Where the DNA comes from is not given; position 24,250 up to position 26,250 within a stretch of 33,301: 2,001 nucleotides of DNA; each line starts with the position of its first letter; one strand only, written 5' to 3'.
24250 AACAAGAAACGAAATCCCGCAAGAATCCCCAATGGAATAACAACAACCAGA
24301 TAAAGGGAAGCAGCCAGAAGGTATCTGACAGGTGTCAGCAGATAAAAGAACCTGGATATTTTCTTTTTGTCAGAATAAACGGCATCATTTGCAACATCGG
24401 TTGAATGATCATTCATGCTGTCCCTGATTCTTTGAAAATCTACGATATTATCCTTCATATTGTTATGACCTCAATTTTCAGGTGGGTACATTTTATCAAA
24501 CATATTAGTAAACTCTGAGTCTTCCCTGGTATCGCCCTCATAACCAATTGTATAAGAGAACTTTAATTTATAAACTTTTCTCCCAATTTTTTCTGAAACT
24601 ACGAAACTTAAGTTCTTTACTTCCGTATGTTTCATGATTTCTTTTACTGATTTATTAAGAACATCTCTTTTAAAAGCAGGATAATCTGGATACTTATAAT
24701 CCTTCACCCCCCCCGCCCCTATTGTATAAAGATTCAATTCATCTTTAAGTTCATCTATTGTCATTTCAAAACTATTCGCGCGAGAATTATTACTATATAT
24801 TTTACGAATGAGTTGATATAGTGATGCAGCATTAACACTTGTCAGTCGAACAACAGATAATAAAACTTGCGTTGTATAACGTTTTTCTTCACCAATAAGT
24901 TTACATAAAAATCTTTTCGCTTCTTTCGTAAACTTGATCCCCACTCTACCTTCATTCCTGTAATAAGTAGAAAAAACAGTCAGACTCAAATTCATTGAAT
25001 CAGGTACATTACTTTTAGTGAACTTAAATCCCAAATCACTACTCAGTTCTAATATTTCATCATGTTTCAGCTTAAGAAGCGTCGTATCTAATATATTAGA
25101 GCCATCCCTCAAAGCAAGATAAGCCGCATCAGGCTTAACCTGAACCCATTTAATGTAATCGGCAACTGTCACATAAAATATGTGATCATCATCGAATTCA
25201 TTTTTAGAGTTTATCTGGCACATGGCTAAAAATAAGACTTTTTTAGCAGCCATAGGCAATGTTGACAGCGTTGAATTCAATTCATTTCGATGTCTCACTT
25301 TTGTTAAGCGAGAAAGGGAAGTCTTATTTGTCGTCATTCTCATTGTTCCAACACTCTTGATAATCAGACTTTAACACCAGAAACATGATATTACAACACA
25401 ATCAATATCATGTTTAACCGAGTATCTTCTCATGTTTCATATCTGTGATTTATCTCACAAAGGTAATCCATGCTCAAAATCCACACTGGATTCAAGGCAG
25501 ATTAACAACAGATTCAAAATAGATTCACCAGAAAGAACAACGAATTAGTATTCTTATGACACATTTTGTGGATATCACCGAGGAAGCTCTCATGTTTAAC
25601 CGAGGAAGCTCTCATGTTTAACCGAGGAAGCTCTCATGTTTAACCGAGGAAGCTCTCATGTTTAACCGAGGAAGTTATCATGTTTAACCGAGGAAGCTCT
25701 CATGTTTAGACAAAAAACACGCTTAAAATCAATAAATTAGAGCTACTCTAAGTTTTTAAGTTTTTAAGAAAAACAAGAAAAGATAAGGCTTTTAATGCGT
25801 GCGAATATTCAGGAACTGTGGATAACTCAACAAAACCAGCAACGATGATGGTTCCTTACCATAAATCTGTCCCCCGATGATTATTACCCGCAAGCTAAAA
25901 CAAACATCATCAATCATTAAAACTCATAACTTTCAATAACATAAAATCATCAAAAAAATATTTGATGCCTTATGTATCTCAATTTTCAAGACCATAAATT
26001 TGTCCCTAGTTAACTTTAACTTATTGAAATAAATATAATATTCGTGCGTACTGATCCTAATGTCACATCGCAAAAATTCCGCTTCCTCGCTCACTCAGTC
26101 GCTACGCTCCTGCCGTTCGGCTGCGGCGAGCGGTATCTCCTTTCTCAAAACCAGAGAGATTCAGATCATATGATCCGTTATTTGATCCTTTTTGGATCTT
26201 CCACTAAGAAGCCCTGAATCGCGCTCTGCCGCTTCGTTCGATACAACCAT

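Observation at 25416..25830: R6K-like gamma origin: pi iterons, operator iteron, helically phased GATTCA repeats and DnaA box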

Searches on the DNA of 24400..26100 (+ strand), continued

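Call 17: search_dna_similar(query=window:24471-25720:+, collection=plasmids, mode=distant, max_rows=60, rows=spread, max_evalue=1e-30)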
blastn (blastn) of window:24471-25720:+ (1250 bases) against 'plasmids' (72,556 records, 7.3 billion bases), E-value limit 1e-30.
Records with a match: 376; places in all: 481; records where one place covers at least 80% of the query: 304.
Best place of each record, by identity: >=99% 359; 95-99% 2; 80-90% 7; 60-80% 8.
By first word of the organism name: Escherichia 271; Salmonella 54; Klebsiella 40; Citrobacter 2; uncultured 2; Yersinia 2; Proteus 2; Enterobacter 1; Shigella 1; Providencia 1.
By predicted mobility (MOB-suite, as given by PLSDB): conjugative 372; mobilizable 2; non-mobilizable 2.
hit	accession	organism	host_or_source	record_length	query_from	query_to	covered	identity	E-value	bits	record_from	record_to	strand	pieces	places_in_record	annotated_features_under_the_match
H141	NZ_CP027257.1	Escherichia coli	enviroment sample,cow dung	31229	1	1250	100%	100.0%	0e+0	2255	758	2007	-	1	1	replication initiation protein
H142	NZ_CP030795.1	Salmonella enterica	-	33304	1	1250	100%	100.0%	0e+0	2255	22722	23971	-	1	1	replication initiation protein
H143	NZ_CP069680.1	Escherichia coli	Homo sapiens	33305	1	1250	100%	100.0%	0e+0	2255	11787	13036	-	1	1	replication initiation protein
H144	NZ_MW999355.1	Klebsiella pneumoniae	-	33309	1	1250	100%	100.0%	0e+0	2255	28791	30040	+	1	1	replication initiation protein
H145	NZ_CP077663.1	Salmonella enterica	pure culture,chicken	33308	1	1250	100%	100.0%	0e+0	2255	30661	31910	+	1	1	replication initiation protein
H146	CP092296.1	Salmonella enterica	-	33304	1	1250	100%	100.0%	0e+0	2255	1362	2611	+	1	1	none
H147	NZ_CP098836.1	Salmonella enterica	pig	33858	1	1250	100%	100.0%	0e+0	2255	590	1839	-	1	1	replication initiation protein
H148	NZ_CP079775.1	Escherichia coli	Duck,cloacal swabs,cloacal swab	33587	1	1250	100%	100.0%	0e+0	2255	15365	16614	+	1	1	replication initiation protein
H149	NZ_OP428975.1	Escherichia coli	Homo sapiens,wound swab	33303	1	1250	100%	100.0%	0e+0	2255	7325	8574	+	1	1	replication initiation protein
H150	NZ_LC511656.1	Escherichia coli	Homo sapiens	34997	1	1250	100%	100.0%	0e+0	2255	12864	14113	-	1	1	replication initiation protein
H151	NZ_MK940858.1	Escherichia coli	-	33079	1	1250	100%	100.0%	0e+0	2255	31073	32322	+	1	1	replication initiation protein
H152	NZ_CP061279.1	Klebsiella pneumoniae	chicken,feces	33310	1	1250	100%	100.0%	0e+0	2255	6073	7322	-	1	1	replication initiation protein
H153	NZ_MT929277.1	Escherichia coli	-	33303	1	1250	100%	100.0%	0e+0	2255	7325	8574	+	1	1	replication initiation protein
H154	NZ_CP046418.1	Escherichia coli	swine,whole organism,liver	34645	1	1250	100%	100.0%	0e+0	2255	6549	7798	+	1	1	replication initiation protein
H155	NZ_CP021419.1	Escherichia coli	Gallus gallus,cloacal swab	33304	1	1250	100%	100.0%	0e+0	2255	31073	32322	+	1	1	replication initiation protein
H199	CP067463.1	Klebsiella pneumoniae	Homo sapiens,urine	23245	103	1239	91%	68.9%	1e-114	421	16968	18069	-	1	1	replication initiation protein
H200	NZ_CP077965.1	Proteus mirabilis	Homo sapiens,urine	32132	103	858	60%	72.0%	3e-109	403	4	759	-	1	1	replication initiation protein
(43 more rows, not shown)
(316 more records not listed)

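Call 18: get_annotated_region(hit=H199, flank=1500)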
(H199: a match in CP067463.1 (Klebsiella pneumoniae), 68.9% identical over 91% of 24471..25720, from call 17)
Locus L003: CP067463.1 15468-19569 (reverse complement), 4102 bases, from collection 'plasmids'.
description: Klebsiella pneumoniae strain ARLG-4590 plasmid pC872_4, complete sequence
organism: Klebsiella pneumoniae (NCBI taxid 573)
taxonomy: Bacteria; Pseudomonadota; Gammaproteobacteria; Enterobacterales; Enterobacteriaceae; Klebsiella; Klebsiella pneumoniae
host: -; source: Homo sapiens,urine; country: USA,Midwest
typing (MOB-suite, as given by PLSDB): mobilizable; replicon IncX8; relaxase MOBP
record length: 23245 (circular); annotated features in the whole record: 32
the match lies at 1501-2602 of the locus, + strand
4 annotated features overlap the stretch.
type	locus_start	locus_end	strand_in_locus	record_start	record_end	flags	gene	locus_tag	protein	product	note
CDS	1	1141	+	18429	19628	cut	-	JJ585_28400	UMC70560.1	IS91 family transposase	-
CDS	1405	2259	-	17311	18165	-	-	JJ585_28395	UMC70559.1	replication initiation protein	-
CDS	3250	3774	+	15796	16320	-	-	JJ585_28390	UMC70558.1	J domain-containing protein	-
CDS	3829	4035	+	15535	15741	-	-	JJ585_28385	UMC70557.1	hypothetical protein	-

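Call 19: get_annotated_region(hit=H200, flank=1500)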
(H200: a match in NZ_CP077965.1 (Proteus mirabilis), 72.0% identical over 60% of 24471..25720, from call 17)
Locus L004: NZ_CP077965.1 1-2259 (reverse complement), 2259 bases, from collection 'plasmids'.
description: Proteus mirabilis strain 6Pmi283 plasmid p6Pmi283-2, complete sequence
organism: Proteus mirabilis (NCBI taxid 584)
taxonomy: Bacteria; Pseudomonadota; Gammaproteobacteria; Enterobacterales; Morganellaceae; Proteus; Proteus mirabilis
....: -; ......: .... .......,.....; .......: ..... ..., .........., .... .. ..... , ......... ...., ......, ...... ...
typing (MOB-suite, as given by PLSDB): non-mobilizable; replicon IncX8; mating-pair formation MPF_T
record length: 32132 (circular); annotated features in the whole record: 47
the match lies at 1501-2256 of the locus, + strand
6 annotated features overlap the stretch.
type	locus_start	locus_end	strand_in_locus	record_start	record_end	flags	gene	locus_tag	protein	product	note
CDS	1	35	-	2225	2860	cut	-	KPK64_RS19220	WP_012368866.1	lytic transglycosylase domain-containing protein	-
CDS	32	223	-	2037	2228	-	-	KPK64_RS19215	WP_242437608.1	hypothetical protein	-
CDS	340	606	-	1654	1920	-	-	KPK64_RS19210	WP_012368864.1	DNA-binding protein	-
CDS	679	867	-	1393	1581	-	-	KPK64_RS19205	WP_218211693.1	hypothetical protein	-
CDS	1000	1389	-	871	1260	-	-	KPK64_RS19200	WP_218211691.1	hypothetical protein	-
CDS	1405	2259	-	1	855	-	-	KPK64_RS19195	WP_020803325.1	replication initiation protein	GO:0006270 - DNA replication initiation [Evidence IEA]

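Call 20: get_annotated_region(hit=H96, flank=2000)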
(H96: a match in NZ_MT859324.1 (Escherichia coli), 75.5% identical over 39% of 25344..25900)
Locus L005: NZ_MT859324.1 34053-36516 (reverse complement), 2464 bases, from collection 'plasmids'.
description: Escherichia coli strain HP103 plasmid pHP103, complete sequence
organism: Escherichia coli (NCBI taxid 562)
taxonomy: Bacteria; Pseudomonadota; Gammaproteobacteria; Enterobacterales; Enterobacteriaceae; Escherichia; Escherichia coli
host: -; source: -; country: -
typing (MOB-suite, as given by PLSDB): conjugative; replicon IncX2; relaxase MOBP; mating-pair formation MPF_T
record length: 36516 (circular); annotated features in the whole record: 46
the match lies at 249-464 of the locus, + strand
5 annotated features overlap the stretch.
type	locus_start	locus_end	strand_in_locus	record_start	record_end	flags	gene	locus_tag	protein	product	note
CDS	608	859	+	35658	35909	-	-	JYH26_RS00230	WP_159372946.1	hypothetical protein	-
CDS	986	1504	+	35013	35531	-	-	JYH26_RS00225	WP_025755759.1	DnaJ domain-containing protein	-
CDS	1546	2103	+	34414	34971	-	-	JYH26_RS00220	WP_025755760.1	hypothetical protein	-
CDS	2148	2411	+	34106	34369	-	-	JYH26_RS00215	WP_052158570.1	hypothetical protein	-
CDS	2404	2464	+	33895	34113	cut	-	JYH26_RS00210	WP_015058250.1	hypothetical protein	-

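Call 21: get_annotated_region(hit=H97, flank=2000)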
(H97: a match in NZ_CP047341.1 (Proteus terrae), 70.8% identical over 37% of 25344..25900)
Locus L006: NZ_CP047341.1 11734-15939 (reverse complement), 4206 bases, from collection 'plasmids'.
description: Proteus terrae subsp. cibarius strain ZF1 plasmid pZF1-cfr, complete sequence
organism: Proteus terrae (NCBI taxid 626774)
taxonomy: Bacteria; Pseudomonadota; Gammaproteobacteria; Enterobacterales; Morganellaceae; Proteus; Proteus terrae
host: -; source: a feces sample of swine origin; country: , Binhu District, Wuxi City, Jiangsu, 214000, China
typing (MOB-suite, as given by PLSDB): non-mobilizable
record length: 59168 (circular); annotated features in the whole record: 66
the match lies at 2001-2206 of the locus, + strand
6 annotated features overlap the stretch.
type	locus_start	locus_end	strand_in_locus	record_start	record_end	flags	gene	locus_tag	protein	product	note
CDS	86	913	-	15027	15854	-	-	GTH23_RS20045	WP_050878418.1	GIY-YIG nuclease family protein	-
CDS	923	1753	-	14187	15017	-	-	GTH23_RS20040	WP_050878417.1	replication initiation protein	GO:0006270 - DNA replication initiation [Evidence IEA]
CDS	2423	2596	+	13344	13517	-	-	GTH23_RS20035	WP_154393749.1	hypothetical protein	-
CDS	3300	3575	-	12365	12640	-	-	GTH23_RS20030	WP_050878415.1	type II toxin-antitoxin system RelE/ParE family toxin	GO:0030541 - plasmid partitioning [Evidence IEA]; GO:0051290 - protein heterotetramerization [Evidence IEA]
CDS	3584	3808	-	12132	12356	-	-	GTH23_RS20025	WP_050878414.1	type II toxin-antitoxin system RelB family antitoxin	-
CDS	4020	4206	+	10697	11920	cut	-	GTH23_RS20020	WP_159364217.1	DUF3560 domain-containing protein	-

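Call 83: get_annotated_region(hit=H93, flank=0)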
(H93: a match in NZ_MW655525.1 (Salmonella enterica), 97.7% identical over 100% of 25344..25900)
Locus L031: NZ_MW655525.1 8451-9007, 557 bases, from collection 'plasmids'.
description: Salmonella enterica subsp. enterica serovar Typhimurium strain ATCC 14028 plasmid pUA1138, complete sequence
organism: Salmonella enterica (NCBI taxid 90371)
taxonomy: Bacteria; Pseudomonadota; Gammaproteobacteria; Enterobacterales; Enterobacteriaceae; Salmonella; Salmonella enterica
host: -; source: chicken digestive tract; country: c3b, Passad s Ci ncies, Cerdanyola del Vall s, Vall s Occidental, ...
typing (MOB-suite, as given by PLSDB): conjugative; replicon IncX4; relaxase MOBP; mating-pair formation MPF_T
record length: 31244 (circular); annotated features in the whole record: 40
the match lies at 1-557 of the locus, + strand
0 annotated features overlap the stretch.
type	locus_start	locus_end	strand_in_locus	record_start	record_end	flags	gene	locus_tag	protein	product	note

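Call 84: get_annotated_region(hit=H92, flank=0)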
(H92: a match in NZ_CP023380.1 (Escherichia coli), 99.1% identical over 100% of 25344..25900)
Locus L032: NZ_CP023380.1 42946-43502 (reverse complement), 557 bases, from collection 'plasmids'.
description: Escherichia coli strain 127 plasmid p43, complete sequence
organism: Escherichia coli (NCBI taxid 562)
taxonomy: Bacteria; Pseudomonadota; Gammaproteobacteria; Enterobacterales; Enterobacteriaceae; Escherichia; Escherichia coli
host: -; source: canine,whole organism; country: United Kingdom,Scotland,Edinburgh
typing (MOB-suite, as given by PLSDB): conjugative; replicon IncX4; relaxase MOBP; mating-pair formation MPF_T
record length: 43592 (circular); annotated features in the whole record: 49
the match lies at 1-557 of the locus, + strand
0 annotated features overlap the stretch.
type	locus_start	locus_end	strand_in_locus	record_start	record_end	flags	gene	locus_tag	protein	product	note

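Call 85: get_annotated_region(hit=H94, flank=0)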
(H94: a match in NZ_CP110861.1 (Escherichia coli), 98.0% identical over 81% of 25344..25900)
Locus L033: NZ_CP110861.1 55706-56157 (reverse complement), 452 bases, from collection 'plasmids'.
description: Escherichia coli strain TSW4848-W1 plasmid p56, complete sequence
organism: Escherichia coli (NCBI taxid 562)
taxonomy: Bacteria; Pseudomonadota; Gammaproteobacteria; Enterobacterales; Enterobacteriaceae; Escherichia; Escherichia coli
host: -; source: SW4848was obtained from City Park Lake, Baton Rouge, Louisiana, U.S.A.,Whole organism,TSW4848-W1 1 is a ...; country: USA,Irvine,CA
typing (MOB-suite, as given by PLSDB): conjugative; replicon IncX4; relaxase MOBP; mating-pair formation MPF_T
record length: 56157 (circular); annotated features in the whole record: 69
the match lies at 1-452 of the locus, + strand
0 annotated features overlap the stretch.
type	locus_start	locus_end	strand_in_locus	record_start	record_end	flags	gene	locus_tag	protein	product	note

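Call 86: get_annotated_region(hit=H91, flank=0)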
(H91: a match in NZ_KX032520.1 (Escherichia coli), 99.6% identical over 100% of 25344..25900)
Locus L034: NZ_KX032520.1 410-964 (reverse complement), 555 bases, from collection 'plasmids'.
description: Escherichia coli strain Af48 isolate B plasmid pAF48, complete sequence
organism: Escherichia coli (NCBI taxid 562)
taxonomy: Bacteria; Pseudomonadota; Gammaproteobacteria; Enterobacterales; Enterobacteriaceae; Escherichia; Escherichia coli
host: -; source: Pus; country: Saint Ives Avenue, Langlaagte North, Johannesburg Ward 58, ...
typing (MOB-suite, as given by PLSDB): conjugative; relaxase MOBP; mating-pair formation MPF_T
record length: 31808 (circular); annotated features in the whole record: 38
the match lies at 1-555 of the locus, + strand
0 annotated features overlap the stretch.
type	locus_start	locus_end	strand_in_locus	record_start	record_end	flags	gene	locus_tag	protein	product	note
